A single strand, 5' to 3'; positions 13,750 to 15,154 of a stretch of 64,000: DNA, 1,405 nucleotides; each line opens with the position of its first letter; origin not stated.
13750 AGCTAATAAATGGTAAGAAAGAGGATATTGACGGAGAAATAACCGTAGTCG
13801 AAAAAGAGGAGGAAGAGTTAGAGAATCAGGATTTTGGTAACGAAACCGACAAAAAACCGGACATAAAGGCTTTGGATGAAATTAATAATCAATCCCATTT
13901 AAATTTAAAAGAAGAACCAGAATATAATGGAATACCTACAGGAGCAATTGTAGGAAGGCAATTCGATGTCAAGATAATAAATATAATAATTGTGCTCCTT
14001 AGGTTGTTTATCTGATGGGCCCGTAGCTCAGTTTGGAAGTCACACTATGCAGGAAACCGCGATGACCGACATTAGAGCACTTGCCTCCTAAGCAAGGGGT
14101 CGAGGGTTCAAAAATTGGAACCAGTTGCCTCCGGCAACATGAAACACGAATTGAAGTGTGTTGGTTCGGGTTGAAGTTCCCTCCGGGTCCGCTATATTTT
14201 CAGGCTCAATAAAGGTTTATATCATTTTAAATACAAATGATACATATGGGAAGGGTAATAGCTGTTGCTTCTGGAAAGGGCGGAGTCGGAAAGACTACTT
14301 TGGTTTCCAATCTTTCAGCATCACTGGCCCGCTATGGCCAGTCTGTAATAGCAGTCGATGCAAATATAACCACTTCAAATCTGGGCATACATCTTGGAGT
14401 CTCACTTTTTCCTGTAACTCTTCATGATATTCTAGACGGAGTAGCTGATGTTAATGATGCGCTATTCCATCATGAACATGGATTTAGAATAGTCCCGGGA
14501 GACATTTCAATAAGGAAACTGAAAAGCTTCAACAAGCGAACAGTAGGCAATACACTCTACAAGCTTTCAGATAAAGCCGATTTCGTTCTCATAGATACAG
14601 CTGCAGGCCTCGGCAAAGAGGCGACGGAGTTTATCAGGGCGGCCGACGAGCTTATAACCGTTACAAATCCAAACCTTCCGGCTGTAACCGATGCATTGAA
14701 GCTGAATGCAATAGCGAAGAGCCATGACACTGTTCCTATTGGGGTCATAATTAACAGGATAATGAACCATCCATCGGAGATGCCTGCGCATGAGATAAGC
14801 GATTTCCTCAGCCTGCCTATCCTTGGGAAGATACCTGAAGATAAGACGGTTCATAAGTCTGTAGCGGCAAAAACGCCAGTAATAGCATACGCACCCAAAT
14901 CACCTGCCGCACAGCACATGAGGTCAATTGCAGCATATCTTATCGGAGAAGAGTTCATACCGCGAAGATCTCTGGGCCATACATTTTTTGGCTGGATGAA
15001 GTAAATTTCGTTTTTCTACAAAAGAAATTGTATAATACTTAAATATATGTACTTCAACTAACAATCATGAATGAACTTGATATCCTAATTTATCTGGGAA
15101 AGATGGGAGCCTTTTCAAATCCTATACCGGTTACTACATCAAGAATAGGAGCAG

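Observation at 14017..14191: tRNA-Arg(CCU) apparently carrying two non-canonical introns (D-loop and T-loop), starting 1 nt after a stop codon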

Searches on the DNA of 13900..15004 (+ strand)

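Call 5: search_rna_families(source=window, start=13900, end=14300, threshold=evalue, max_evalue=10, show_alignments=5)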
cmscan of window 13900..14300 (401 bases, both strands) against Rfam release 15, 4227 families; matches with E-value up to 10: 4.
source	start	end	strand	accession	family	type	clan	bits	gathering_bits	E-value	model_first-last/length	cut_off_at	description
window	13929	14024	+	RF00695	MIR398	Gene; miRNA;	-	15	55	1.2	1-109/109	no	MIR398 microRNA precursor family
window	14130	14166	+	RF03898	mir-7616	Gene; miRNA;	-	14.1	100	9.9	16-53/67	no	mir-7616 microRNA precursor family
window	14220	14242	+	RF04270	mir-743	Gene; miRNA;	CL00136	13.5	67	9.6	27-49/75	no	mir-743 microRNA precursor family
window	13998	14029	-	RF02202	UCA1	Gene; lncRNA;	-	12.6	80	1.3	1-75/75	no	Urothelial cancer associated 1 conserved region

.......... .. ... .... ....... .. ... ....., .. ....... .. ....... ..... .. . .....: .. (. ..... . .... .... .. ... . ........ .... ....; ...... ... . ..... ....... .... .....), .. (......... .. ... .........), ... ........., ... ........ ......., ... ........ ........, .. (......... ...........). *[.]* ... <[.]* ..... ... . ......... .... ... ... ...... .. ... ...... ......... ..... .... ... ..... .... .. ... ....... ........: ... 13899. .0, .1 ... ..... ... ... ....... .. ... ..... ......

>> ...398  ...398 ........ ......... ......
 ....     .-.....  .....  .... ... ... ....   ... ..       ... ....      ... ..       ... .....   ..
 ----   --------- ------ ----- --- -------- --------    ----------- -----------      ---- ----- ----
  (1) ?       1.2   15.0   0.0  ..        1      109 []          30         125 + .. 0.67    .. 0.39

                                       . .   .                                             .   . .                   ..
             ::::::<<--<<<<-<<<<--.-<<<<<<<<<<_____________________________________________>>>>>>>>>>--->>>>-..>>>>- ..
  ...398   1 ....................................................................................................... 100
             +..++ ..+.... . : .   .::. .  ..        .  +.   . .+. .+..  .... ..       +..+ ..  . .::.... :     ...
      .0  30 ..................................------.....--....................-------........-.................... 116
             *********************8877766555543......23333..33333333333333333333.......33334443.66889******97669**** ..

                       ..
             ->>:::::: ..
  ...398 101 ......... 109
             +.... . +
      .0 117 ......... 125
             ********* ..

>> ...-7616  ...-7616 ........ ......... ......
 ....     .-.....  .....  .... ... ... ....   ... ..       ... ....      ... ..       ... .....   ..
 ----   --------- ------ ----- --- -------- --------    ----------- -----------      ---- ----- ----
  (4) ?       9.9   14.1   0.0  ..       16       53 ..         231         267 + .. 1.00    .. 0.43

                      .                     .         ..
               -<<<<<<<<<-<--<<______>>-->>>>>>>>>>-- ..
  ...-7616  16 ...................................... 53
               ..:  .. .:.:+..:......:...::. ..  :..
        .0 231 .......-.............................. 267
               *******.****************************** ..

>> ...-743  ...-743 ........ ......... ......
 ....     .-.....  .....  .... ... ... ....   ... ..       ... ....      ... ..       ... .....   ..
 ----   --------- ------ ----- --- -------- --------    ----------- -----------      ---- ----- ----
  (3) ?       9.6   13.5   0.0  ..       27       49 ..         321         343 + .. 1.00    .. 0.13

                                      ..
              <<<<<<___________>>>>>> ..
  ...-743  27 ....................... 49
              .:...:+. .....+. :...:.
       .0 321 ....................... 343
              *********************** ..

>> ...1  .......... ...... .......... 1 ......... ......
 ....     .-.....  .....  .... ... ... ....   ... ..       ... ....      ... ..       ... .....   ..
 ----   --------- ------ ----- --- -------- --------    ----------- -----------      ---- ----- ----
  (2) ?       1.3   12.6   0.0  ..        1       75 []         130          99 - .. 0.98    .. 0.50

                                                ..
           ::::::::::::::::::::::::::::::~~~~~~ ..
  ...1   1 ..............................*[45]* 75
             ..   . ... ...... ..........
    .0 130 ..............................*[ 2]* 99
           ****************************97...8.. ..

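Call 63: search_rna_families(sources=[L003, L015, L017, L021, L008, L009, L013, L022, L019, L001, L002, L010], threshold=gathering)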
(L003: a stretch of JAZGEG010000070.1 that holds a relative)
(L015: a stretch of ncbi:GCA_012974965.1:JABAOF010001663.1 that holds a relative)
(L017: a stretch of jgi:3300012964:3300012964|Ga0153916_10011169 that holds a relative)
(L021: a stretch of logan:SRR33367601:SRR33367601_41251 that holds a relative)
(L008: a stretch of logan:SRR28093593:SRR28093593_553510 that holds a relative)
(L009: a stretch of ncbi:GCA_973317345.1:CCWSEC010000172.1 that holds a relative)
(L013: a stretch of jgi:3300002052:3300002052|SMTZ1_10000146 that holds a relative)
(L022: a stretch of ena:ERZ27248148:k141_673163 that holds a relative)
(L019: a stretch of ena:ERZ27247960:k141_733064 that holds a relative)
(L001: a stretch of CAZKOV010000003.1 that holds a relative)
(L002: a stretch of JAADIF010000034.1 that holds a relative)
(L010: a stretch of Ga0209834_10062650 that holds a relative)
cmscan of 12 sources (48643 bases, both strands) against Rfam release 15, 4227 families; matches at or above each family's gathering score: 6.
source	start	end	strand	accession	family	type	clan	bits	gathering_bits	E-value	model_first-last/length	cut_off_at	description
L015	1332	1405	+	RF00005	tRNA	Gene; tRNA;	CL00001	71.5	29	9.4e-14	1-71/71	no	tRNA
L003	699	772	+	RF00005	tRNA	Gene; tRNA;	CL00001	70.3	29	2e-13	1-71/71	no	tRNA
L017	1366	1440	-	RF00005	tRNA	Gene; tRNA;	CL00001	67.3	29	1.3e-12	1-71/71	no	tRNA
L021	614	688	-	RF00005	tRNA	Gene; tRNA;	CL00001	66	29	3e-12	1-71/71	no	tRNA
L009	2505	2563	+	RF00005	tRNA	Gene; tRNA;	CL00001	33.7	29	0.0024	1-71/71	no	tRNA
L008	2846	2904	+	RF00005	tRNA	Gene; tRNA;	CL00001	32.6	29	0.0047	1-71/71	no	tRNA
